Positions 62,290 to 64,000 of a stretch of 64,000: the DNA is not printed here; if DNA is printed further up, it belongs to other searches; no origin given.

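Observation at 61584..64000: Operon of overlapping unknown ORFs led by a large non-ATPase helicase-associated-like protein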

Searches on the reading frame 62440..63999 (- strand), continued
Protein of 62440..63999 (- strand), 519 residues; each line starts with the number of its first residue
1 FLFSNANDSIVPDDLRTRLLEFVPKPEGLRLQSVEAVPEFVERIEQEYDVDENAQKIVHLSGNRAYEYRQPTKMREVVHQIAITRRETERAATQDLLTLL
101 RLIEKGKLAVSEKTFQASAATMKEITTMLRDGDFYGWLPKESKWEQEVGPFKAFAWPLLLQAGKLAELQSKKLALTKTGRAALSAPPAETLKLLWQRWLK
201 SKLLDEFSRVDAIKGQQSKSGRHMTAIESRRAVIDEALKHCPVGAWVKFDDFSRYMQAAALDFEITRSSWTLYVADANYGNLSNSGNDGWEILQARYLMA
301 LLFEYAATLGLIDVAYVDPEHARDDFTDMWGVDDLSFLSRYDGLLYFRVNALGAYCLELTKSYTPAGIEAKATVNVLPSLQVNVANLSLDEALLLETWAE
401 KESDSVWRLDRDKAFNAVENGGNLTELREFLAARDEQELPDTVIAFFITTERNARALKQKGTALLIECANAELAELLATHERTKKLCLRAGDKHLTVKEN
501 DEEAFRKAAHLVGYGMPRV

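Call 22: find_encoding_contigs(protein=P0083, flank=8000, max_places=2)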
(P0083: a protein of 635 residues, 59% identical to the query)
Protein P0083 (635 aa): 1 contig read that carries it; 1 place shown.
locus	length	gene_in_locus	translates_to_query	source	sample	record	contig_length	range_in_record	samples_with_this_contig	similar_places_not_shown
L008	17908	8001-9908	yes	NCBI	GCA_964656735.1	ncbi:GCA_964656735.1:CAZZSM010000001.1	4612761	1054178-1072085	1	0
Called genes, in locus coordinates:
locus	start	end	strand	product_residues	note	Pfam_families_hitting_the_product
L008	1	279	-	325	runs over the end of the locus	PF13379:NMT1_2 (faint), PF09084:NMT1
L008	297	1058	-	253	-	PF00528:BPD_transp_1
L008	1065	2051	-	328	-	PF00005:ABC_tran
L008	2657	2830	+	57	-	-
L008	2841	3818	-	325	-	PF13379:NMT1_2 (faint), PF09084:NMT1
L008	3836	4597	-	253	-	PF00528:BPD_transp_1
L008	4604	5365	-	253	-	PF00005:ABC_tran, PF13304:AAA_21 (faint)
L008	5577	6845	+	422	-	-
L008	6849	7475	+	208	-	PF13625:Helicase_C_3 (weak)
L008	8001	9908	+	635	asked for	PF13625:Helicase_C_3 (weak)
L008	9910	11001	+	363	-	PF13449:Phytase-like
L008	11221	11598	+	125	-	-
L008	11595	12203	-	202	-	PF24885:TPR_NPHP3, PF13424:TPR_12, PF13374:TPR_10, PF13432:TPR_16 (weak), PF00515:TPR_1, PF13176:TPR_7, PF13374:TPR_10, PF13424:TPR_12, +3 more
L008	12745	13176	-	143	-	PF01934:HepT-like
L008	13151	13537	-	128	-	PF01909:NTP_transf_2, PF18765:Polbeta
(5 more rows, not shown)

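Call 32: search_solved_structures(query=A3, max_evalue=10, show_alignments=2)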
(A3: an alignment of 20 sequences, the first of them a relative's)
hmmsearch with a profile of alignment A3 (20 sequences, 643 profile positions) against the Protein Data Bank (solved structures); distinct sequences matched with E-value up to 10: 0.

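Call 33: search_protein_families(library=pfam, alignment_id=A3, max_evalue=1)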
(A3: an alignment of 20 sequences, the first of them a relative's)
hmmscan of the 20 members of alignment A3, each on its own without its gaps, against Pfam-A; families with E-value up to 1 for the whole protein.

A. member 1, P0001 (636 aa): 1 family
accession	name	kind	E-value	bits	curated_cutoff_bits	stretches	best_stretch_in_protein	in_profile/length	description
PF13625.11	Helicase_C_3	-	0.00015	22.2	34.2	1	511-606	22-122/125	Helicase conserved C-terminal domain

B. families by the number of members that match (of 20 scanned): 12 families
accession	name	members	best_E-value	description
PF13625.11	Helicase_C_3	20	6.2e-10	Helicase conserved C-terminal domain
PF08823.16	PG_binding_2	3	0.059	Putative peptidoglycan binding domain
PF05942.16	PaREP1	2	0.01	Archaeal PaREP1/PaREP8 family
PF18143.6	HAD_SAK_2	1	0.03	HAD domain in Swiss Army Knife RNA repair proteins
PF13602.12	ADH_zinc_N_2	1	0.042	Zinc-binding dehydrogenase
PF17243.7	POTRA_TamA_1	1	0.094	POTRA domain TamA domain 1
PF01619.24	Pro_dh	1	0.15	Proline dehydrogenase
PF12994.12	DUF3878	1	0.16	Domain of unknown function, E. rectale Gene description (DUF3878)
PF13066.11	DUF3929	1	0.2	Protein of unknown function (DUF3929)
PF14805.11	THDPS_N_2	1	0.21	Tetrahydrodipicolinate N-succinyltransferase N-terminal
PF04426.17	Bul1_C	1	0.27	Bul1 C terminus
PF05764.18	YL1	1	0.94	YL1 nuclear protein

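Call 55: search_protein_families(library=padloc, proteins=[P0001], max_evalue=0.1)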
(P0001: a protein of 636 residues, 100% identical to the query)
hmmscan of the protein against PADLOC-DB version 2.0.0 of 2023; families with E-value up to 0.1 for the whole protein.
P0001 (636 aa): 0 families

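Call 57: predict_structure(alignment_id=A3)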
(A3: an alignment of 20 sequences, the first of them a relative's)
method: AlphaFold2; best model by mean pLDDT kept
length: 636 residues; sequences in the alignment: 20
mean_pLDDT: 71.3   pTM: 0.61
mean pLDDT of the five models: 71.3, 67.7, 66.2, 65.0, 57.6
residues with pLDDT >= 90: 99; 70-90: 308; 50-70: 101; < 50: 128
segments of 3 or more residues with pLDDT < 50: 1-7, 104-108, 249-272, 282-287, 320-345, 383-406, 440-454, 485-495, 573-578, 633-636
pLDDT, mean of each block of 10 residues (from residue 1): 43 90 88 88 92 92 93 93 86 86 51 88 84 94 89 84 78 72 74 82 83 78 64 62 62 45 38 53 50 64 82 72 40 33 58 90 91 79 41 36 50 76 84 69 38 53 91 90 49 51 78 84 79 75 84 68 73 49 77 84 77 78 79 48
secondary structure, 60 per line:
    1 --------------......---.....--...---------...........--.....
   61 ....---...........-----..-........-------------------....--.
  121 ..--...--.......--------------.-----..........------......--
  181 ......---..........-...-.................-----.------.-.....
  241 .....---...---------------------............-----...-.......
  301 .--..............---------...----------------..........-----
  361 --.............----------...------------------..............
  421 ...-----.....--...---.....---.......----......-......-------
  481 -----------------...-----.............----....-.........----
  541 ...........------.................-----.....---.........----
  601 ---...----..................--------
elements in order (helices of 4 or more, strands of 3 or more residues): H15-20 H24-28 H43-53 H56-64 H68-78 H87-94 H114-117 E120-122 E125-127 H130-136 E157-166 E173-178 E181-186 E190-199 E201-203 H205-221 H236-245 H273-284 H294-301 H304-317 H346-355 E363-365 H366-375 H407-423 E429-433 H442-446 H450-456 E461-466 H468-473 E498-500 H506-515 E516-518 E523-526 H528-536 H541-551 H558-574 E580-584 H588-596 E604-606 E611-615 H616-628
